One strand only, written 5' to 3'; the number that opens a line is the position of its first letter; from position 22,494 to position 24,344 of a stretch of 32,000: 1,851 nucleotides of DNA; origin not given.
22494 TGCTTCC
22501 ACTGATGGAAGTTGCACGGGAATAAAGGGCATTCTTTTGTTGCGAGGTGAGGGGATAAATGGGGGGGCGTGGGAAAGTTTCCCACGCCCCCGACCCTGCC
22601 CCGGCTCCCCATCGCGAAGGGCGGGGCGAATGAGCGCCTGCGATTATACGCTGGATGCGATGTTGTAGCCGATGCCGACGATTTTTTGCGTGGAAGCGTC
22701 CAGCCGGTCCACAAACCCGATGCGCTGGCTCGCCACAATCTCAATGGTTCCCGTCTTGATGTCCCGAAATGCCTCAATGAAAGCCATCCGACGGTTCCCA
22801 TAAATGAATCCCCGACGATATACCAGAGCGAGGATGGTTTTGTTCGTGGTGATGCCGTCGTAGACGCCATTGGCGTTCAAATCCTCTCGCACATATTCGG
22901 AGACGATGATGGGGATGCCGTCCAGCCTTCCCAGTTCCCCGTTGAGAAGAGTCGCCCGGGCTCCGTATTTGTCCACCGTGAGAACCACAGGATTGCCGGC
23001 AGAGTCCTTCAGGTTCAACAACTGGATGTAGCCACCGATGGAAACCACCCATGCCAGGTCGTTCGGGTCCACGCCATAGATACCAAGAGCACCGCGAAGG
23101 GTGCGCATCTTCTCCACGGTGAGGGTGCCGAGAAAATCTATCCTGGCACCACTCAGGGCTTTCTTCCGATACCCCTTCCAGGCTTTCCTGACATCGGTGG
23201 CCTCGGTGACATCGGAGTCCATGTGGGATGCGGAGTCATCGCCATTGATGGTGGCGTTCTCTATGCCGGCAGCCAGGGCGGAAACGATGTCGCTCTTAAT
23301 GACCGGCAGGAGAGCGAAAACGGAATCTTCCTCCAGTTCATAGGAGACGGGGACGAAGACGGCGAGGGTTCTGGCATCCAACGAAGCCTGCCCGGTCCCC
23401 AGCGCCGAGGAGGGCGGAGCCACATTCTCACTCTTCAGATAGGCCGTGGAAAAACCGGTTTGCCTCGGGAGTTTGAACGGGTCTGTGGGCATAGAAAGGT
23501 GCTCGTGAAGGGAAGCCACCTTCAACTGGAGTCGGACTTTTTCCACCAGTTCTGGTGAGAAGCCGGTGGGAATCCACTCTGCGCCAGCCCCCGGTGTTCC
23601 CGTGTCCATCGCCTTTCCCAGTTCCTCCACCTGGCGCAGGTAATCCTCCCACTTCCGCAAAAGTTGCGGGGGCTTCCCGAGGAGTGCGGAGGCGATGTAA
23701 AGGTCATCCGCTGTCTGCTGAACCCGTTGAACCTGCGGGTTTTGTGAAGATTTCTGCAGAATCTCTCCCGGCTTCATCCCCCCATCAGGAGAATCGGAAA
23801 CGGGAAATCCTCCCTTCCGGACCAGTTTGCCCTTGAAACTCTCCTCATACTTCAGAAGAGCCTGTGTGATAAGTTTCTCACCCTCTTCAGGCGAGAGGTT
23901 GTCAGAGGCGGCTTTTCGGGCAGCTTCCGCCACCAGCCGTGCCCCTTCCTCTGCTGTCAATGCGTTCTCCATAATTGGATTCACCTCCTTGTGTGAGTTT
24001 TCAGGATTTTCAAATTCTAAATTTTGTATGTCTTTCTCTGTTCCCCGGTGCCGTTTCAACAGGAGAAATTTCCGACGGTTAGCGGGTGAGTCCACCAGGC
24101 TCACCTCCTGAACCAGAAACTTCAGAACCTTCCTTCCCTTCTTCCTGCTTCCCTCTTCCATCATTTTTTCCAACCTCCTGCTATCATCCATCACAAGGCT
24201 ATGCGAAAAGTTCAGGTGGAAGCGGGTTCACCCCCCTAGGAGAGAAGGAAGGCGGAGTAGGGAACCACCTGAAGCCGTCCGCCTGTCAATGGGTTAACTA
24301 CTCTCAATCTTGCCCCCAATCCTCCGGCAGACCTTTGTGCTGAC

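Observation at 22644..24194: Orphan, apparently intact HK97-fold capsid gene in a housekeeping neighbourhood: candidate domesticated capsid or encapsulin-like shell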

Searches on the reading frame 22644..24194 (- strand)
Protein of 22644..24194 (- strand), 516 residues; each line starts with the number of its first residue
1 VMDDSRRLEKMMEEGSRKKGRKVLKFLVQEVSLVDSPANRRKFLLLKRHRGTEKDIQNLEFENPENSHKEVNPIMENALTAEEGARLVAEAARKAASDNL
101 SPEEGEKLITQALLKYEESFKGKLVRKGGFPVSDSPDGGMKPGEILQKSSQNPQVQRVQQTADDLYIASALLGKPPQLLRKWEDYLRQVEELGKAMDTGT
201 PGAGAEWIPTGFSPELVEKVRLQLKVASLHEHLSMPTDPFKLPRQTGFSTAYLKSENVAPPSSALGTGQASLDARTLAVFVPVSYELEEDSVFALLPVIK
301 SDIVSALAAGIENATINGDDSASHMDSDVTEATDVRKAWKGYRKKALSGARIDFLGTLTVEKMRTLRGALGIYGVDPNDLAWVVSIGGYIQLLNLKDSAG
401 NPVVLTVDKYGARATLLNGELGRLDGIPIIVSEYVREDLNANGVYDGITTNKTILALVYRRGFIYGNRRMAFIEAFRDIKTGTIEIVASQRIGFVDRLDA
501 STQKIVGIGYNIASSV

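Call 3: search_protein_families(library=pfam, proteins=[window:22644-24194:-], max_evalue=1)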
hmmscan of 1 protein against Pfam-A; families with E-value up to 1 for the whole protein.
window:22644-24194:- (516 aa): 2 families
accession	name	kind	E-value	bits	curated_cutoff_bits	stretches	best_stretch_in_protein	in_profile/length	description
PF05065.19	Phage_capsid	-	1.4e-16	61.2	24.2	1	208-494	5-267/280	Phage capsid family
PF19359.4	DUF5936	-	0.028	14.8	27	1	397-430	79-111/141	Family of unknown function (DUF5936)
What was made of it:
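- On Prohead protease-MCP fusion (S78_2 + PF05065): No PF14550 hit even at E≤1 (call 3).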

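Call 4: search_protein_families(library=phrogs, proteins=[window:22644-24194:-], max_evalue=0.01)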
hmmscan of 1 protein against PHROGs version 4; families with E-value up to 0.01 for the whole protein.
window:22644-24194:- (516 aa): 5 families
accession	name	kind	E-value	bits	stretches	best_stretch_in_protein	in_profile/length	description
phrog_10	-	head and packaging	3.6e-24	86.7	1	63-494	252-622/752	major head protein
phrog_617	-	head and packaging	3.8e-22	79.9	1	60-438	205-561/626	major head protein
phrog_2263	-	head and packaging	3.7e-06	27.1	1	30-434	159-484/551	major head protein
phrog_1623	-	head and packaging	9.3e-05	22.9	1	256-495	74-290/305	virion structural protein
phrog_13975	-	unknown function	0.00041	21.7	1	22-56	13-47/229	-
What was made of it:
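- The PHROG 10/617 matches begin about 205-250 positions into fusion-length profiles (call 4).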

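Call 8: find_homologous_proteins(query=window:22644-24194:-)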
Query window:22644-24194:- (516 aa): 246 proteins with E <= 0.001 among 8000 candidates; the best 120 are listed.
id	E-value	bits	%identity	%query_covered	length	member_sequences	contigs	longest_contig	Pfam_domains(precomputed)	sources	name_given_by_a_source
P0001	0.0e+0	1113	100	98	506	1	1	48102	PF05065.20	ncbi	-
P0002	2.4e-178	612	60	94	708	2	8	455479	PF05065.20,PF14550.12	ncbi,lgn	ncbi:MAG: phage major capsid protein [bacterium JZ-2024 1]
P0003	1.0e-177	610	60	95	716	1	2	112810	PF05065.20,PF14550.12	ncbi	-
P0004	3.4e-176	605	61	93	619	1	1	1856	PF05065.20,PF14550.12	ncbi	ncbi:MAG: phage major capsid protein, partial [bacterium]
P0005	1.8e-153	530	58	84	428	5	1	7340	PF05065.20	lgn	-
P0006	1.8e-153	530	59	82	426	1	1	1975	PF05065.20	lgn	-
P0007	2.5e-152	526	58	82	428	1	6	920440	PF05065.20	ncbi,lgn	ncbi:MAG: phage major capsid protein [bacterium JZ-2024 1]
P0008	3.2e-152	526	57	84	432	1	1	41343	PF05065.20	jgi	jgi:HK97 family phage major capsid protein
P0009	7.6e-152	525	57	84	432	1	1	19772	PF05065.20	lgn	-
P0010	2.6e-127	444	55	82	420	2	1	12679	PF05065.20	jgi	-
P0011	3.3e-127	444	55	82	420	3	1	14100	PF05065.20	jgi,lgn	jgi:HK97 family phage major capsid protein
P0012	9.0e-122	426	57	72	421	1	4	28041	PF05065.20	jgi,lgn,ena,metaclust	metaclust:\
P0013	4.0e-119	417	55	72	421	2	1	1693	PF05065.20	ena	-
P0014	5.5e-117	410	50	85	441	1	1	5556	PF05065.20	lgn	-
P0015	5.3e-116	407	55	72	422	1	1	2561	PF05065.20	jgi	jgi:HK97 family phage major capsid protein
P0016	2.3e-115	405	55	72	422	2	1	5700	PF05065.20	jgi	-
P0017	5.8e-114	400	48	84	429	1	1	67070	PF05065.20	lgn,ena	-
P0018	2.8e-113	398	53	72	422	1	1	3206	PF05065.20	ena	-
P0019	3.1e-113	398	51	75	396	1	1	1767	PF05065.20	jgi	-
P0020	2.4e-112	395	50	76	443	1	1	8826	PF05065.20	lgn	-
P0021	1.1e-110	389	52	72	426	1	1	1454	PF05065.20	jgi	-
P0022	4.5e-110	387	49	79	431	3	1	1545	PF05065.20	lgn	-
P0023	3.2e-109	384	49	79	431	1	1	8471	PF05065.20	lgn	-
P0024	3.7e-109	384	47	84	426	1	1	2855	PF05065.20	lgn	-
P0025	1.3e-108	382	48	79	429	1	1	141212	PF05065.20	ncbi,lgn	ncbi:MAG: hypothetical protein Kow0099_04230 [Candidatus Abyssubacteria bacterium]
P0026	6.1e-108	380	47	79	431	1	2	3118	PF05065.20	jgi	-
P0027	1.5e-107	379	48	79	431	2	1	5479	PF05065.20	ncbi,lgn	-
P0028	3.7e-107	377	52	72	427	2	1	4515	PF05065.20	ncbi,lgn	-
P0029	4.0e-107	377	48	79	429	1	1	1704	PF05065.20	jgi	jgi:HK97 family phage major capsid protein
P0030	7.2e-107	376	52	69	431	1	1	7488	PF05065.20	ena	-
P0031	3.2e-106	374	45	80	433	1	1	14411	PF05065.20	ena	-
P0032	4.9e-106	374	47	80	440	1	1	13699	PF05065.20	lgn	-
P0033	5.7e-106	374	46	79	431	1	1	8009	PF05065.20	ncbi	-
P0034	6.4e-106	373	47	80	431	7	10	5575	PF05065.20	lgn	-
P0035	1.3e-105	372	48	79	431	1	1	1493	PF05065.20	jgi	jgi:HK97 family phage major capsid protein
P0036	4.4e-105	371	52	69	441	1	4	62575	PF05065.20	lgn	-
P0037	4.5e-105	371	48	79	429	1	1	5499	PF05065.20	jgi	jgi:HK97 family phage major capsid protein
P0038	6.0e-105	370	47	79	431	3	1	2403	PF05065.20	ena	-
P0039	7.4e-105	370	47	79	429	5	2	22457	PF05065.20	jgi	-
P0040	8.0e-105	370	47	77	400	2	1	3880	PF05065.20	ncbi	ncbi:MAG: phage major capsid protein, partial [candidate division WOR-3 bacterium]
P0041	2.9e-104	368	47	76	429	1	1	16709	PF05065.20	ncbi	ncbi:MAG: phage major capsid protein [Promethearchaeota archaeon]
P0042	3.0e-104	368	45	83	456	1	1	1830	PF05065.20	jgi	jgi:HK97 family phage major capsid protein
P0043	3.6e-104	368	46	79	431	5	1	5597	PF05065.20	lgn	-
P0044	4.3e-104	367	48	84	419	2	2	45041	PF05065.20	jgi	-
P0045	2.1e-103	365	48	76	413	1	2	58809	PF05065.20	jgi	jgi:HK97 family phage major capsid protein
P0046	2.2e-103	365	45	79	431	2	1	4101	PF05065.20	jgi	-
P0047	3.5e-103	364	46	79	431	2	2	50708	PF05065.20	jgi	-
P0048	4.1e-103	364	46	79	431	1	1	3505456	PF05065.20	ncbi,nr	ncbi:MAG: phage major capsid protein [Candidatus Hydrogenedentota bacterium]|nr:MAG: phage major cap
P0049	9.0e-103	363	45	79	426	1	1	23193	PF05065.20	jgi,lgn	jgi:HK97 family phage major capsid protein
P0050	1.3e-102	362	46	79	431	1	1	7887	PF05065.20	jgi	jgi:HK97 family phage major capsid protein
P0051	2.7e-102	361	50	69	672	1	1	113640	PF05065.20,PF04586.23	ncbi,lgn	-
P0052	3.2e-102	361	45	80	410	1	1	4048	PF05065.20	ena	-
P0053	8.7e-102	360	45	84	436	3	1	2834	PF05065.20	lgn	-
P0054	4.5e-101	357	46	76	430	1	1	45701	PF05065.20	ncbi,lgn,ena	-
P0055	5.3e-101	357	48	73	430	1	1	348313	PF05065.20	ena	-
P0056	1.4e-100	356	49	69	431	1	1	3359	PF05065.20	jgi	jgi:HK97 family phage major capsid protein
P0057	1.6e-100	356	50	69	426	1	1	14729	PF05065.20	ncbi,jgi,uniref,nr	ncbi:MAG: phage major capsid protein [Candidatus Abyssobacteria bacterium SURF_17]|uniref:Phage majo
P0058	3.3e-100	355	47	72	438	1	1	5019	PF05065.20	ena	-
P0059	3.7e-99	351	44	82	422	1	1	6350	PF05065.20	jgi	-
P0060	5.0e-99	351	45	75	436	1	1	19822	PF05065.20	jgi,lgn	-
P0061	6.3e-99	350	48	72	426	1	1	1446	PF05065.20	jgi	-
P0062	9.0e-99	350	43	86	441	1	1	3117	PF05065.20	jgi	-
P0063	1.5e-98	349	50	72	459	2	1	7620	PF05065.20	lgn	-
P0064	1.9e-98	349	46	82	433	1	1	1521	PF05065.20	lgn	-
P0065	2.1e-98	349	44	76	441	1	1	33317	PF05065.20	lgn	-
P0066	1.9e-97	345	47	70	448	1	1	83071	PF05065.20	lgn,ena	-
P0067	4.6e-97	344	44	75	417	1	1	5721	PF05065.20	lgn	-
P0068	1.2e-96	343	43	84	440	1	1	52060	PF05065.20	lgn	-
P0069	1.3e-96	343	47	70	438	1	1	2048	PF05065.20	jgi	jgi:HK97 family phage major capsid protein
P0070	1.9e-96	342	47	72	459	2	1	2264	PF05065.20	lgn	-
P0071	6.6e-96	340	42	84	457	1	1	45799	PF05065.20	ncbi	-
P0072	7.7e-96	340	52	69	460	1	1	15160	PF05065.20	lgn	-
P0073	1.8e-95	339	49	65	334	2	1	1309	PF05065.20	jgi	jgi:HK97 family phage major capsid protein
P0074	2.7e-95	338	47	72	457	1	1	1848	PF05065.20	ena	-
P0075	6.0e-95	337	46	76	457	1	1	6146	PF05065.20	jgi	-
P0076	1.3e-94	336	45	74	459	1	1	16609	PF05065.20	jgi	jgi:HK97 family phage major capsid protein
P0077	2.0e-94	335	45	76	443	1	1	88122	PF05065.20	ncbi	-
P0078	3.0e-94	335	43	78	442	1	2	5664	PF05065.20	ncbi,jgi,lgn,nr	ncbi:TPA: phage major capsid protein [bacterium]|nr:phage major capsid protein [bacterium]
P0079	6.6e-93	330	44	72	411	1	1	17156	PF05065.20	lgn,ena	-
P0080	1.0e-92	330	45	75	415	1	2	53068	PF05065.20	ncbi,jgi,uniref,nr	ncbi:MAG: phage major capsid protein [Candidatus Abyssobacteria bacterium SURF_17]|uniref:Phage majo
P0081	1.8e-92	329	45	76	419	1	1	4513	PF05065.20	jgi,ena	-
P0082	1.9e-92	329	43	76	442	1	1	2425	PF05065.20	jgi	jgi:HK97 family phage major capsid protein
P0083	4.0e-92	328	44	82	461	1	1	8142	PF05065.20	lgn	-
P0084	9.8e-92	327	44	75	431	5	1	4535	PF05065.20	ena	-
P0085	1.1e-91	326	48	70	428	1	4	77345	PF25209.3,PF05065.20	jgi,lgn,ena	jgi:HK97 family phage major capsid protein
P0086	1.1e-91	326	54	58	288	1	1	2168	PF05065.20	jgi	-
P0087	1.2e-91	326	44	75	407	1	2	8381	PF05065.20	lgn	-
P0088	1.5e-91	326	41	85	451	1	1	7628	PF05065.20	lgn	-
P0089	1.6e-91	326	43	83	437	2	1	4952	PF05065.20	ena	-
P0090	1.2e-90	323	45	75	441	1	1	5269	PF05065.20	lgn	-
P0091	2.7e-90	322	43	80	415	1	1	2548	PF05065.20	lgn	-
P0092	3.1e-88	315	46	68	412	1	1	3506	PF05065.20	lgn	-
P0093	1.1e-87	313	43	80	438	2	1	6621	PF05065.20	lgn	-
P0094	1.4e-87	313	47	72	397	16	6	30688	PF05065.20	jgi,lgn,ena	jgi:N4-gp56 family major capsid protein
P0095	1.9e-87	312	45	75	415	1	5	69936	PF05065.20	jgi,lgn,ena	-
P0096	2.1e-87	312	44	72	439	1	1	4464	PF25209.3,PF05065.20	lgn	-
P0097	1.8e-86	309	43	76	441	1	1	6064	PF05065.20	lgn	-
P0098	2.5e-86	309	43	76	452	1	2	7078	PF05065.20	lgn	-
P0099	1.1e-85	307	42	84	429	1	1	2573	PF05065.20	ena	-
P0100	3.4e-85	305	44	73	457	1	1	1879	PF05065.20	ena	-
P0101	4.8e-85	305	42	84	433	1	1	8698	PF05065.20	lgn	-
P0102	5.1e-85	304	41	74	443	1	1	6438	PF05065.20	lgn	-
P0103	1.4e-84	303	44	72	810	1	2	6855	PF05065.20,PF04586.23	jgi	-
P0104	1.9e-84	303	40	83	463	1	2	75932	PF05065.20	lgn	-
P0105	2.2e-84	302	41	78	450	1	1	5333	PF05065.20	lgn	-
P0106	3.3e-84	302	46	70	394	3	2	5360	PF05065.20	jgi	-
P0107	4.5e-84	301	41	75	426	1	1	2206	PF05065.20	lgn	-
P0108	7.6e-84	301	44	72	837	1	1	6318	PF05065.20,PF04586.23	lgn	-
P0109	7.9e-84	301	45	75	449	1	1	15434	PF05065.20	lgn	-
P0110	1.3e-83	300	43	79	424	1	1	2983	PF05065.20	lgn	-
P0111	2.8e-83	299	48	64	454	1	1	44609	PF05065.20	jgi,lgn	jgi:HK97 family phage major capsid protein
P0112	3.5e-83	298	43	72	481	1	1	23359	PF25209.3,PF05065.20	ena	-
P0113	1.1e-82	297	41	84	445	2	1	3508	PF05065.20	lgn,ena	-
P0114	2.3e-82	296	41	84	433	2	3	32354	PF05065.20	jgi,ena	-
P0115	6.6e-82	294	42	74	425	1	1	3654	PF05065.20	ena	-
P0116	2.1e-81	293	41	84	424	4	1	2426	PF05065.20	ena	-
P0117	3.0e-81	292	44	70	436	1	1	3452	PF05065.20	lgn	-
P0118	9.3e-81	290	43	75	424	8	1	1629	PF05065.20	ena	-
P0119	2.3e-80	289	43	83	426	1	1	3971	PF05065.20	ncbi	ncbi:hypothetical protein ES703_53924 [subsurface metagenome]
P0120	2.5e-80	289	41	72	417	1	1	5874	PF05065.20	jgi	-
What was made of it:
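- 22644..24164 (-): Capsid gene as most likely translated from its first start: 506 aa plus stop (identical to database protein P0001). P0001 is 100% identical (call 8).
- The nearest relatives P0002-P0004 (60-61% identity, about 710 aa) carry PF14550+PF05065 (call 8).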

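Call 9: find_encoding_contigs(protein=window:22644-24194:-, flank=10000, max_places=6)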
Protein window:22644-24194:- (516 aa): no gene with exactly this product is on record in the collection.

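Call 10: find_encoding_contigs(protein=P0001, flank=10000, max_places=3)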
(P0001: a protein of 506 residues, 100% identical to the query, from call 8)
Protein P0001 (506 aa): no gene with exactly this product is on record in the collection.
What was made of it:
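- Tried and rejected: Exact look-up of the window protein and of P0001 in the contig index: not on record (calls 9, 10).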

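Call 11: find_encoding_contigs(protein=P0002, flank=10000, max_places=6)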
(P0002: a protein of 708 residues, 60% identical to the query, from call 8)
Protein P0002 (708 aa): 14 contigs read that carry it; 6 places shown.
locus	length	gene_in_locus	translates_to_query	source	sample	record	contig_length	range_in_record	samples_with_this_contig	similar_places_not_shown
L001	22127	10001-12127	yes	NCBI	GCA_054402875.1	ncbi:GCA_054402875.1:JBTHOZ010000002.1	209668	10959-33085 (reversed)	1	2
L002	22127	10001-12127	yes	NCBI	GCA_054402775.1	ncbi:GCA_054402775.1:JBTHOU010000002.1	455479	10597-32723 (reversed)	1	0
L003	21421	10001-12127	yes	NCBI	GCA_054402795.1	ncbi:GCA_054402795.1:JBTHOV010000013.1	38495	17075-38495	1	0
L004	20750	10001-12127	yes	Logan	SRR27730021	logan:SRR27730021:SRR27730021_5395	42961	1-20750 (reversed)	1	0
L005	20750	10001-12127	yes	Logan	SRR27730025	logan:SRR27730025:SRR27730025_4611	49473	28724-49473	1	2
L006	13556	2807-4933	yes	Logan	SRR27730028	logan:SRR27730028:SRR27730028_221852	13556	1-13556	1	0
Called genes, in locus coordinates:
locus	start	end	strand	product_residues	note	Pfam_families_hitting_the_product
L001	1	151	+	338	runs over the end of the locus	PF00154:RecA_N, PF08423:Rad51, PF06745:ATPase (faint), PF27531:MT3502_N (weak), PF21096:RecA_C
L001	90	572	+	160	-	PF21982:RecX_HTH1, PF02631:RecX_HTH2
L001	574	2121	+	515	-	PF12072:RNase_Y_N, PF00013:KH_1 (weak), PF08668:HDOD, PF01966:HD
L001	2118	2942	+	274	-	PF00149:Metallophos (weak), PF13277:YmdB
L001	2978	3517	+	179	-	PF02482:Ribosomal_S30AE, PF16321:Ribosom_S30AE_C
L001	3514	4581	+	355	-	PF00483:NTP_transferase, PF12804:NTP_transf_3, PF25084:LbH_EIF2B (weak), PF25087:GMPPB_C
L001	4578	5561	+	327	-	PF01073:3Beta_HSD, PF01370:Epimerase, PF02719:Polysacc_synt_2, PF04321:RmlD_sub_bind, PF07993:NAD_binding_4 (faint), PF16363:GDP_Man_Dehyd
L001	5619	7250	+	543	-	PF14522:Cytochrome_C7 (faint), PF02085:Cytochrom_CIII (faint), PF09699:Paired_CXXCH_1 (faint), PF14537:Cytochrom_c3_2 (weak)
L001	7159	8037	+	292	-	PF14358:DUF4405 (faint), PF01292:Ni_hydr_CYTB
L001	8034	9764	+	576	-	PF03264:Cytochrom_NNT (weak), PF14522:Cytochrome_C7 (faint), PF14537:Cytochrom_c3_2 (faint), PF22113:Mtrc-MtrF_II-IV_dom (faint), PF02085:Cytochrom_CIII (weak)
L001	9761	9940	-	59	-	-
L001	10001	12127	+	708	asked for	PF14550:Peptidase_S78_2, PF05065:Phage_capsid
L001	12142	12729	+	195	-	PF24163:HCP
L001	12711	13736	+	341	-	-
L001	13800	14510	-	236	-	-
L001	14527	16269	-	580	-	PF01436:NHL (faint), PF02368:Big_2 (weak)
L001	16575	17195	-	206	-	PF13483:Lactamase_B_3, PF12706:Lactamase_B_2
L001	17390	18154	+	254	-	PF20260:PUA_4 (weak), PF04452:Methyltrans_RNA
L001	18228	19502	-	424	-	-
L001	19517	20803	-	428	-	PF01551:Peptidase_M23 (weak)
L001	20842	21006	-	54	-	-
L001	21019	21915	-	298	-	-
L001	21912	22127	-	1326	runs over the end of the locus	-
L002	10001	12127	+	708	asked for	PF14550:Peptidase_S78_2, PF05065:Phage_capsid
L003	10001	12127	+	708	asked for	PF14550:Peptidase_S78_2, PF05065:Phage_capsid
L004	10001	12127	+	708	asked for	PF14550:Peptidase_S78_2, PF05065:Phage_capsid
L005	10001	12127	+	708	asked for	PF14550:Peptidase_S78_2, PF05065:Phage_capsid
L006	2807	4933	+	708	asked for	PF14550:Peptidase_S78_2, PF05065:Phage_capsid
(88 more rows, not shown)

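Call 12: find_encoding_contigs(protein=P0003, flank=10000, max_places=4)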
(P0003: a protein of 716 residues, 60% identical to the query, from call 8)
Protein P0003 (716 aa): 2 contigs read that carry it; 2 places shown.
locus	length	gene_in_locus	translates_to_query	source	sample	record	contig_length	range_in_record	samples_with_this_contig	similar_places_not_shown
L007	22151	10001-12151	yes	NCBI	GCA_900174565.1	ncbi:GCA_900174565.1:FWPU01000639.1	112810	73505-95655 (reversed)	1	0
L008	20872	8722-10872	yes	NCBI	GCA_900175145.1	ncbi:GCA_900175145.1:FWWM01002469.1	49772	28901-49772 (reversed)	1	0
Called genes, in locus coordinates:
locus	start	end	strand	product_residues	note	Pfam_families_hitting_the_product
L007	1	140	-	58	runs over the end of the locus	-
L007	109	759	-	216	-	-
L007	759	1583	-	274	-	PF01555:N6_N4_Mtase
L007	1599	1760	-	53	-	-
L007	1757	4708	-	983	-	PF04851:ResIII, PF00270:DEAD (faint), PF18766:SWI2_SNF2, PF27151:YagJ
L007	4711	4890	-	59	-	-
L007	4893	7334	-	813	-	PF01555:N6_N4_Mtase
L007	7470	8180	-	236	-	-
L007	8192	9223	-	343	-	PF01555:N6_N4_Mtase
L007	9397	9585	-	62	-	-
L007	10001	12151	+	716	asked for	PF14550:Peptidase_S78_2, PF05065:Phage_capsid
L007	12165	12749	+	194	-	PF05135:Phage_connect_1 (faint), PF24163:HCP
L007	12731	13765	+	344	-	-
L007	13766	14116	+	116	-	-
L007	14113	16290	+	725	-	PF00801:PKD, PF18911:PKD_4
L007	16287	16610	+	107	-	-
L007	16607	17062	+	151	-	PF01832:Glucosaminidase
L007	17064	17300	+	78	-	-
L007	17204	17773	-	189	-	-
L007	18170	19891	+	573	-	-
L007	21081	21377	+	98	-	PF19715:DUF6210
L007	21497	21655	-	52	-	PF26262:DUF8066 (weak)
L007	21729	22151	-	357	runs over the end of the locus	PF01594:AI-2E_transport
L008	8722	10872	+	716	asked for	PF14550:Peptidase_S78_2, PF05065:Phage_capsid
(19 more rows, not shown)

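Call 17: list_cluster_members(proteins=[P0001, P0002, P0003, P0007, P0008])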
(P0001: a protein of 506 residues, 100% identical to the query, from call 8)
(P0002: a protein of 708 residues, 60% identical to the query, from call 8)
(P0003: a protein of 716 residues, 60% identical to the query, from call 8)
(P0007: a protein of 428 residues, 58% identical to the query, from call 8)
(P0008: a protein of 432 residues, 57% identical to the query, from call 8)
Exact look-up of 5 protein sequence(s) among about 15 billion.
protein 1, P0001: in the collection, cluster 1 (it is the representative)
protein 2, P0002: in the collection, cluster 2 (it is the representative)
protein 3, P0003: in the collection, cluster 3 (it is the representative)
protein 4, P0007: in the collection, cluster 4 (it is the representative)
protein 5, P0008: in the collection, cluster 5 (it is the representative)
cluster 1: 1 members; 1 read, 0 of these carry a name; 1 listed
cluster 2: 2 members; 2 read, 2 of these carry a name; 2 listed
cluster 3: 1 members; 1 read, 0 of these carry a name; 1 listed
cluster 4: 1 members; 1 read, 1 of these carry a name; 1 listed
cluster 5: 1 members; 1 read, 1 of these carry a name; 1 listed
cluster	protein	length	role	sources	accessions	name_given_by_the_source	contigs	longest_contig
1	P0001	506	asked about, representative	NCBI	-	-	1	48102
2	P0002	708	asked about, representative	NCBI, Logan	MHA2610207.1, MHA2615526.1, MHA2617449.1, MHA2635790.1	MAG: phage major capsid protein [bacterium JZ-2024 1]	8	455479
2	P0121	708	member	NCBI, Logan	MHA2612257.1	MAG: phage major capsid protein [bacterium JZ-2024 1]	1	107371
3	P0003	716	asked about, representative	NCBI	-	-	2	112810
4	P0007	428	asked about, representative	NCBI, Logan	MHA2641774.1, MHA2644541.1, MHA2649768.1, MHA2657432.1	MAG: phage major capsid protein [bacterium JZ-2024 1]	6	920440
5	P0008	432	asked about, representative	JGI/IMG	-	HK97 family phage major capsid protein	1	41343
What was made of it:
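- No second closely related capsid protein from this organism exists in the protein database (calls 8, 17).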
